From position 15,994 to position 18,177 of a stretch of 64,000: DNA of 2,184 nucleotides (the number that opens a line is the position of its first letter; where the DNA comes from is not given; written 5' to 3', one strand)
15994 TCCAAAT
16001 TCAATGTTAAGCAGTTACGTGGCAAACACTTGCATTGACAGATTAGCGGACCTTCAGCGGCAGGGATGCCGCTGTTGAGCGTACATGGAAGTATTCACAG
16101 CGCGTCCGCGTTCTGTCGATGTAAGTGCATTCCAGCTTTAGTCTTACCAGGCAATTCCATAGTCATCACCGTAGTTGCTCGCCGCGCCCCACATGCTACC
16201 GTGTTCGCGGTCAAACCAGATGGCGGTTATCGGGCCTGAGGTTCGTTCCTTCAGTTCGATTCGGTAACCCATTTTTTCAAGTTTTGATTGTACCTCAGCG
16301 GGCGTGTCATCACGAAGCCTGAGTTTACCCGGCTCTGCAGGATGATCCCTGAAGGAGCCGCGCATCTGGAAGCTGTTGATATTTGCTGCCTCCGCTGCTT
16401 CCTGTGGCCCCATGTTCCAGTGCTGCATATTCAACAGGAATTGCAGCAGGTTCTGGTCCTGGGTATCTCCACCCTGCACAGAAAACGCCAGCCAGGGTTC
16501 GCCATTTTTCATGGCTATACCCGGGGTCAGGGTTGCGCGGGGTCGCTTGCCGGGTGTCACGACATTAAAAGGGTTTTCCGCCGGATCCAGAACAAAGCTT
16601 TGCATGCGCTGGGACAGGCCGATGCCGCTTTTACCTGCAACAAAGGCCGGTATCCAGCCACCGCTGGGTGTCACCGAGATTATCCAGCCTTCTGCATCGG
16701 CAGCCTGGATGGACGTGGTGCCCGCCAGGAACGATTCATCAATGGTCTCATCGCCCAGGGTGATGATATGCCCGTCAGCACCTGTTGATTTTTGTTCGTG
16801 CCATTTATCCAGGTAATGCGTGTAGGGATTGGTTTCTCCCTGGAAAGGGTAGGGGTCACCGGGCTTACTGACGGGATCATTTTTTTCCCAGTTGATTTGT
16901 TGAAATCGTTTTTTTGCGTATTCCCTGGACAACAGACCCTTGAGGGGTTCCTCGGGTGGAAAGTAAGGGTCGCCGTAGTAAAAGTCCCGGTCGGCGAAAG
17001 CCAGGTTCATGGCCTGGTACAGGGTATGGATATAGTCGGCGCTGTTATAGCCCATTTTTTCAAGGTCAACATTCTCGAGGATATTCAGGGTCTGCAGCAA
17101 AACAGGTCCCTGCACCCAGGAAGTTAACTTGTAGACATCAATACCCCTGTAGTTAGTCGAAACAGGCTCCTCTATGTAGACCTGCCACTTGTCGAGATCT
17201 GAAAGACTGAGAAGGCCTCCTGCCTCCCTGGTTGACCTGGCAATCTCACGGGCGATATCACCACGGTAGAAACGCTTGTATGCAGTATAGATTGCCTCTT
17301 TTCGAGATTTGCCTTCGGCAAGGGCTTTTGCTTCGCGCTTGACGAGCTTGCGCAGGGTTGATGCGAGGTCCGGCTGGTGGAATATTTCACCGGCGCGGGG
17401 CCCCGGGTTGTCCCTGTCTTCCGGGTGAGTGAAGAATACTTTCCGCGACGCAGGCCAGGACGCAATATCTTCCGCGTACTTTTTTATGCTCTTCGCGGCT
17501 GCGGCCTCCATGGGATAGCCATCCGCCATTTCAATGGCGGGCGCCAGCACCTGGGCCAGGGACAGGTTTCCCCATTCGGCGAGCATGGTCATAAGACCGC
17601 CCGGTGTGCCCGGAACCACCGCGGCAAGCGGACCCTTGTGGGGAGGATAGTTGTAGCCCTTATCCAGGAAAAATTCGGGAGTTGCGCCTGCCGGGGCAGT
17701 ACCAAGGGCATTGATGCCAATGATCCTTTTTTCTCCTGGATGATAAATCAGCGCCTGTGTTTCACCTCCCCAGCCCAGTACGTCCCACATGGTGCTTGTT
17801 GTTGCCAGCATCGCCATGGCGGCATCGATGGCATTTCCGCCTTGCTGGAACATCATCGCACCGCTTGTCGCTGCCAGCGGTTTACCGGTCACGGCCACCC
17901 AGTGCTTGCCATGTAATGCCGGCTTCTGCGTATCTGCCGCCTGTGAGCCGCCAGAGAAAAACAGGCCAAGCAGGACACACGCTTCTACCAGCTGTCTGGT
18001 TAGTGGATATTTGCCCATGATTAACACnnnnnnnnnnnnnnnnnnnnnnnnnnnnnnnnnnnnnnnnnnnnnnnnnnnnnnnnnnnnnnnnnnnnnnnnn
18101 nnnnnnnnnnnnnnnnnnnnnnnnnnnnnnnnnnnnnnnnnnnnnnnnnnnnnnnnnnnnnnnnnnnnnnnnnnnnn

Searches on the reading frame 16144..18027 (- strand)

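Call 5: search_protein_families(library=pfam, proteins=[window:16144-18027:-])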
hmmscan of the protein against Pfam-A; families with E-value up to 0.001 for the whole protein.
window:16144-18027:- (627 aa): 1 family
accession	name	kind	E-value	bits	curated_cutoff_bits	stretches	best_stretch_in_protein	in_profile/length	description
PF01019.26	G_glu_transpept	-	2.7e-104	350.2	27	1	59-616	3-506/512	Gamma-glutamyltranspeptidase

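Call 6: search_protein_families(library=ncbifam, proteins=[window:16144-18027:-])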
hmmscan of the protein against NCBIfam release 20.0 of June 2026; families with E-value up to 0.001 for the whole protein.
window:16144-18027:- (627 aa): 2 families
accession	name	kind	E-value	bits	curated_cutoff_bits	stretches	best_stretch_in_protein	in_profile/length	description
TIGR00066.1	g_glut_trans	equivalog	7.6e-87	292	357.85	1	44-615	2-514/518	gamma-glutamyltransferase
NF007187.0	PRK09615.1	equivalog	6.1e-55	186.6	990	2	49-405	56-395/581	gamma-glutamyltransferase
